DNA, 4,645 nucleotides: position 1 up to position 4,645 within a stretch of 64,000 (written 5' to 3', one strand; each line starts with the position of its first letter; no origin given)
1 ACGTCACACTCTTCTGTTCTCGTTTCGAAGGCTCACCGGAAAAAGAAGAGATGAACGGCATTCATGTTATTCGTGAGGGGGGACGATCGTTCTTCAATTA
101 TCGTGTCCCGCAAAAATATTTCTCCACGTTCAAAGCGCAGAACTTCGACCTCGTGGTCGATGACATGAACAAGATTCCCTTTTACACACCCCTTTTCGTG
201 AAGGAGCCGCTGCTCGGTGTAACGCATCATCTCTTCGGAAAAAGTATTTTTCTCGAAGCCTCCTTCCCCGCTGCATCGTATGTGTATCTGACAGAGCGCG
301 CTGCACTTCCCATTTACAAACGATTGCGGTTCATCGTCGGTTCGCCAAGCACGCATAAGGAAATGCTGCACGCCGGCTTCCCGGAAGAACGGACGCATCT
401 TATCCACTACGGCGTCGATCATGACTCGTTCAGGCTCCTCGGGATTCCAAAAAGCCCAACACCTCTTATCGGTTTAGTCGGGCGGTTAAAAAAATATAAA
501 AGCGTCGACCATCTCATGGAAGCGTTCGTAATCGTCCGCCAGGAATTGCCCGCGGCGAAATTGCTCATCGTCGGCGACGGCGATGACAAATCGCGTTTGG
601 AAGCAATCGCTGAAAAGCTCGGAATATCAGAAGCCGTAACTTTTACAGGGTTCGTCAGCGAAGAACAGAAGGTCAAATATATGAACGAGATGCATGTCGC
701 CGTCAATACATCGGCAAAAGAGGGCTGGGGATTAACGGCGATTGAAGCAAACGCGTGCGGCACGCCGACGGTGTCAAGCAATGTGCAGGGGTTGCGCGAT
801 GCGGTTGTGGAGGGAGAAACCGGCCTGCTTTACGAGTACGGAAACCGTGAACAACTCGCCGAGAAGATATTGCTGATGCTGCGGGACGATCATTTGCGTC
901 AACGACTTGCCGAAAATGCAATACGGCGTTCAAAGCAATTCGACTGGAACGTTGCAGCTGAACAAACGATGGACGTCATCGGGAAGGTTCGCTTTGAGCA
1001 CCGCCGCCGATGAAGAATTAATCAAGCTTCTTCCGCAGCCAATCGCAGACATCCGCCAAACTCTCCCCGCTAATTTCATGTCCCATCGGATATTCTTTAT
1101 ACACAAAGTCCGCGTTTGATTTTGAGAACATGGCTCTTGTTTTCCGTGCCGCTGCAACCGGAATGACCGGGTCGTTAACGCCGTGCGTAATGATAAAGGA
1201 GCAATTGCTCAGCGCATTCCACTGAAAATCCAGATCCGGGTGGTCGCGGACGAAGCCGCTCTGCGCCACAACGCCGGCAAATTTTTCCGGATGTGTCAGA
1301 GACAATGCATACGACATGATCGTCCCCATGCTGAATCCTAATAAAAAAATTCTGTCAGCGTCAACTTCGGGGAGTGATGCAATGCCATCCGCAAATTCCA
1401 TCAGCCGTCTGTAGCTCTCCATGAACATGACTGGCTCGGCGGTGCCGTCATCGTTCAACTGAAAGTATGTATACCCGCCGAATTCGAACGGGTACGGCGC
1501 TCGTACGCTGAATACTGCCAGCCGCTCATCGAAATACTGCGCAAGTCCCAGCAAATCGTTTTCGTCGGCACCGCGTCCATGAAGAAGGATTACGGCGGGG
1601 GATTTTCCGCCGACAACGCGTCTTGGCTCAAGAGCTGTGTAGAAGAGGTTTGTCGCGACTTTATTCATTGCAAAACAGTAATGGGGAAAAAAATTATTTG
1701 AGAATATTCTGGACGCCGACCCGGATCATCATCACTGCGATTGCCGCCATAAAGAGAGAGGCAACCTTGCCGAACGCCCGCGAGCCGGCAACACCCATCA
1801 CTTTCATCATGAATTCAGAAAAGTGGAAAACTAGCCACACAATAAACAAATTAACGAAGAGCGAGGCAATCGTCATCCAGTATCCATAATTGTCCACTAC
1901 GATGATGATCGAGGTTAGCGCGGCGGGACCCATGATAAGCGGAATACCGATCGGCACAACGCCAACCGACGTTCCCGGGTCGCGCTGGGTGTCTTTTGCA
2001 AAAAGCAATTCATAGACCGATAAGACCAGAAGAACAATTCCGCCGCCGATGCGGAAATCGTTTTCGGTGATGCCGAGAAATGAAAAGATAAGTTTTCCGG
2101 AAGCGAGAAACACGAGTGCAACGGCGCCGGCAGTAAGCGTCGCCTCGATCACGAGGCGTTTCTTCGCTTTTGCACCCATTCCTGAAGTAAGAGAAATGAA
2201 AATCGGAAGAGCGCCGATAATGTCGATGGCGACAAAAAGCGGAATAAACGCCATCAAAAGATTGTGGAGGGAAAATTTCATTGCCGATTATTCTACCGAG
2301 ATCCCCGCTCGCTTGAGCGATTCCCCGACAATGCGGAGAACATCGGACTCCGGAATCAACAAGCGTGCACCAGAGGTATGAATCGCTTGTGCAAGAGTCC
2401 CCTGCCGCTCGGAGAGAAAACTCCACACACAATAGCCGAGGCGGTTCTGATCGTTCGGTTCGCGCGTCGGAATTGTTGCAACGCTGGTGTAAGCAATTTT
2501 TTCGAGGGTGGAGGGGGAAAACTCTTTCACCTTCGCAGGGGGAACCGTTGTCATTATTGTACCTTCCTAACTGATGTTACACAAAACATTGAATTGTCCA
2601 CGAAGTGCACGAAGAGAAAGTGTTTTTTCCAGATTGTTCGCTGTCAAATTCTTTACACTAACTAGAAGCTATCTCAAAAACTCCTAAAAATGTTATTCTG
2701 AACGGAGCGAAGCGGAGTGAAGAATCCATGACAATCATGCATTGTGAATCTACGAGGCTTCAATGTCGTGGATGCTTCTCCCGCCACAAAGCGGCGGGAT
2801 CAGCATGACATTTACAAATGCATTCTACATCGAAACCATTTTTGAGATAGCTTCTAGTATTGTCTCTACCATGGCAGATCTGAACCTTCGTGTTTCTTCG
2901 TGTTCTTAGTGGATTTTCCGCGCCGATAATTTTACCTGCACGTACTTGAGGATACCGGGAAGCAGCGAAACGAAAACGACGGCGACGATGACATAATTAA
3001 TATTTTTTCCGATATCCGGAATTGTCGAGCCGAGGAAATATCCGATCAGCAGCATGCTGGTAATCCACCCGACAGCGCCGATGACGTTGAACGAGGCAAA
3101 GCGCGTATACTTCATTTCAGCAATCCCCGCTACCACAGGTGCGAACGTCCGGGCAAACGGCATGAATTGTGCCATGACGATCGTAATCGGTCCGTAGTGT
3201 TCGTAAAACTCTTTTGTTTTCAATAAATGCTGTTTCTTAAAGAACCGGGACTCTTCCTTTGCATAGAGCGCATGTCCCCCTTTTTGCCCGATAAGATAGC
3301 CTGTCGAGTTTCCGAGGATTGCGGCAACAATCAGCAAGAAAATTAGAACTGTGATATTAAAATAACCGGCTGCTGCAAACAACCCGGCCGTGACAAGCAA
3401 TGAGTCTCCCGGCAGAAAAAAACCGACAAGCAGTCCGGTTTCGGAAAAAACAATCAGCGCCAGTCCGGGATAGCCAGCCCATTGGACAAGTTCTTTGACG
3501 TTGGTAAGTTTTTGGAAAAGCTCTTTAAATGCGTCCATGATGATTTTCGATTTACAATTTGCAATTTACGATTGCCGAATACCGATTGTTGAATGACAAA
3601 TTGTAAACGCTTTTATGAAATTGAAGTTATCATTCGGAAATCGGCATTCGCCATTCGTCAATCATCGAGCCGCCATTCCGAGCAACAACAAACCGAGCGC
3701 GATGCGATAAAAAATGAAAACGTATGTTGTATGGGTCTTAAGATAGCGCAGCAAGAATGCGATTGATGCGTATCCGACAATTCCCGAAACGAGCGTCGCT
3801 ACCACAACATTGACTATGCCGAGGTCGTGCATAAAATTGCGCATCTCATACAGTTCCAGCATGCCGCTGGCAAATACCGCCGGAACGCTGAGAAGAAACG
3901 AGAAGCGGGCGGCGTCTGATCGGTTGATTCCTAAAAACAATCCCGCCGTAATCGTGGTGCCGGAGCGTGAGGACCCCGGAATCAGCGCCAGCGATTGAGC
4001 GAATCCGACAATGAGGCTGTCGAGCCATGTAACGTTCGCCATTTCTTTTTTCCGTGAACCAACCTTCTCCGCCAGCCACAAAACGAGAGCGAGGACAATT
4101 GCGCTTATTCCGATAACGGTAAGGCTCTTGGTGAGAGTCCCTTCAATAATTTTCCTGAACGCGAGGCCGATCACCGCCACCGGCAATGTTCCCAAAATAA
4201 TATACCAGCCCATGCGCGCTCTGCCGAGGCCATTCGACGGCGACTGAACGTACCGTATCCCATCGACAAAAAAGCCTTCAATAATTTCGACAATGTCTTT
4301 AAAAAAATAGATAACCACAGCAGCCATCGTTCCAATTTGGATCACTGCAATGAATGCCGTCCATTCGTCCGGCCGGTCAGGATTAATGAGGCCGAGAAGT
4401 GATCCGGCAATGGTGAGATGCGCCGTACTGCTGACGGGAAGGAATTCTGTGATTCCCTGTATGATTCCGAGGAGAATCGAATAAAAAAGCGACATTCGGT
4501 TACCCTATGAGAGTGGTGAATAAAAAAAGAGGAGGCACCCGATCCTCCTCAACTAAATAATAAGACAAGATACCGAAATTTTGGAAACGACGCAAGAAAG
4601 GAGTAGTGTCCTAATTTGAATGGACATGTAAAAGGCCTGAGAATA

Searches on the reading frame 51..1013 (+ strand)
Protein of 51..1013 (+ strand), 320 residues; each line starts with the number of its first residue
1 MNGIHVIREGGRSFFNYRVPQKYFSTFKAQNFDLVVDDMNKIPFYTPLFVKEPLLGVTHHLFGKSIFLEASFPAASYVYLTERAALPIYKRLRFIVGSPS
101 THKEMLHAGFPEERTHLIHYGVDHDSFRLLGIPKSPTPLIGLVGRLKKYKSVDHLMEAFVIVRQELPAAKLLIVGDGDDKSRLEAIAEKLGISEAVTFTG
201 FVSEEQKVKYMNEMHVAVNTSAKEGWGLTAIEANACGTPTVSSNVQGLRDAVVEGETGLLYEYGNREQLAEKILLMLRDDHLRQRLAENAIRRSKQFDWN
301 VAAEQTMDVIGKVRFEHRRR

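Call 55: search_protein_families(library=pfam, proteins=[window:51-1013:+], max_evalue=0.00001)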
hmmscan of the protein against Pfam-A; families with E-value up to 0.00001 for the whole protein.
window:51-1013:+ (320 aa): 4 families
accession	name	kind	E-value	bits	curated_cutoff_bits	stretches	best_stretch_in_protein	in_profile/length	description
PF00534.26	Glycos_transf_1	-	2e-44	151.6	26.4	1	137-292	15-171/172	Glycosyl transferases group 1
PF13692.12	Glyco_trans_1_4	-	4e-35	121.6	27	1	138-279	2-142/142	Glycosyl transferases group 1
PF20706.3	GT4-conflict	-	5.7e-12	45.8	26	1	104-254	163-322/385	Family 4 Glycosyltransferase in conflict systems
PF13524.12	Glyco_trans_1_2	-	2.1e-11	44.4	25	1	165-307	11-143/144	Glycosyl transferase-like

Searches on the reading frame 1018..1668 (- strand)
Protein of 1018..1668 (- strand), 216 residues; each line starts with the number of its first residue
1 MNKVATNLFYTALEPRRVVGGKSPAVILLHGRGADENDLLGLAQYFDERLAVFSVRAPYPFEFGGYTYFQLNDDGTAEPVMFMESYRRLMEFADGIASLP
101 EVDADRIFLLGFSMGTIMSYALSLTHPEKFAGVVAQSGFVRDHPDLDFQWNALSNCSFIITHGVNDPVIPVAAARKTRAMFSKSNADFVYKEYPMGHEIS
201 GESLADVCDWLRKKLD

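Call 55: search_protein_families(library=pfam, proteins=[window:1018-1668:-], max_evalue=0.00001)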
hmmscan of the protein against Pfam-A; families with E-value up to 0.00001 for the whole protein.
window:1018-1668:- (216 aa): 5 families
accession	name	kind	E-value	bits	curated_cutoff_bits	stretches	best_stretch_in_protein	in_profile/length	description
PF02230.22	Abhydrolase_2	-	9.2e-24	84.9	23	1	23-213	14-215/217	Phospholipase/Carboxylesterase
PF00326.27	Peptidase_S9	-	7.2e-09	35.9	22.6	0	89-140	48-99/213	Prolyl oligopeptidase family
PF01738.24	DLH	-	2.3e-07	31.1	21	1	95-197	87-186/217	Dienelactone hydrolase family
PF12146.15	Hydrolase_4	-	6.1e-07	29.4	27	0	104-147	75-118/239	Serine aminopeptidase, S33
PF00561.26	Abhydrolase_1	-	1.3e-06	28.7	25.8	0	103-148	67-111/245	alpha/beta hydrolase fold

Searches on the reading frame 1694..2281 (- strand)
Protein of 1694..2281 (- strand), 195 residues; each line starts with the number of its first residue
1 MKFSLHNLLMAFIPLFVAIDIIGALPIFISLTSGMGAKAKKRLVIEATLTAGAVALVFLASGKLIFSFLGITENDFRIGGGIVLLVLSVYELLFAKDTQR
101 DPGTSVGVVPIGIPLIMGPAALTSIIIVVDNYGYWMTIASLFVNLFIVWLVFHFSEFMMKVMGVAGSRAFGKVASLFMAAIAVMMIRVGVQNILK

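Call 55: search_protein_families(library=pfam, proteins=[window:1694-2281:-], max_evalue=0.00001)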
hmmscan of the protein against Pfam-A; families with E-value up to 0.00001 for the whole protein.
window:1694-2281:- (195 aa): 1 family
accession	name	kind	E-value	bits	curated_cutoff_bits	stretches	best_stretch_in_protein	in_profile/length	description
PF01914.23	MarC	-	1.5e-32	113.2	23.9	1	6-194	2-203/203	MarC family integral membrane protein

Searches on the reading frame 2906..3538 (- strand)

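Call 55: search_protein_families(library=pfam, proteins=[window:2906-3538:-], max_evalue=0.00001)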
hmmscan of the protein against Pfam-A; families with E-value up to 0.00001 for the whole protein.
window:2906-3538:- (210 aa): 1 family
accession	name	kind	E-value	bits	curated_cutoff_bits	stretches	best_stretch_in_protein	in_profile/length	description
PF09335.16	VTT_dom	-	3e-18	66.9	33.9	1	43-167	2-122/123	VTT domain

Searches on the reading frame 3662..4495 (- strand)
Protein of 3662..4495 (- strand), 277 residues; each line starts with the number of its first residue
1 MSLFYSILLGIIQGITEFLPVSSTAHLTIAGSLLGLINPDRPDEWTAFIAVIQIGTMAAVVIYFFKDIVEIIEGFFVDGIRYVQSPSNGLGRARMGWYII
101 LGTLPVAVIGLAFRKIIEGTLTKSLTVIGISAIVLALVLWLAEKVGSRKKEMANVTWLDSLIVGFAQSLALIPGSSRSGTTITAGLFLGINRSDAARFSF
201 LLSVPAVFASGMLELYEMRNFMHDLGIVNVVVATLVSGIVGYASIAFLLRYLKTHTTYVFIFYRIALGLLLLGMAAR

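Call 55: search_protein_families(library=pfam, proteins=[window:3662-4495:-], max_evalue=0.00001)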
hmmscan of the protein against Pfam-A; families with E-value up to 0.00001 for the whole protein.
window:3662-4495:- (277 aa): 1 family
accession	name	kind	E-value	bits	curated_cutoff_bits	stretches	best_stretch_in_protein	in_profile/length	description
PF02673.24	BacA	-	3e-81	273.3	33.4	1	7-270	2-257/257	Bacitracin resistance protein BacA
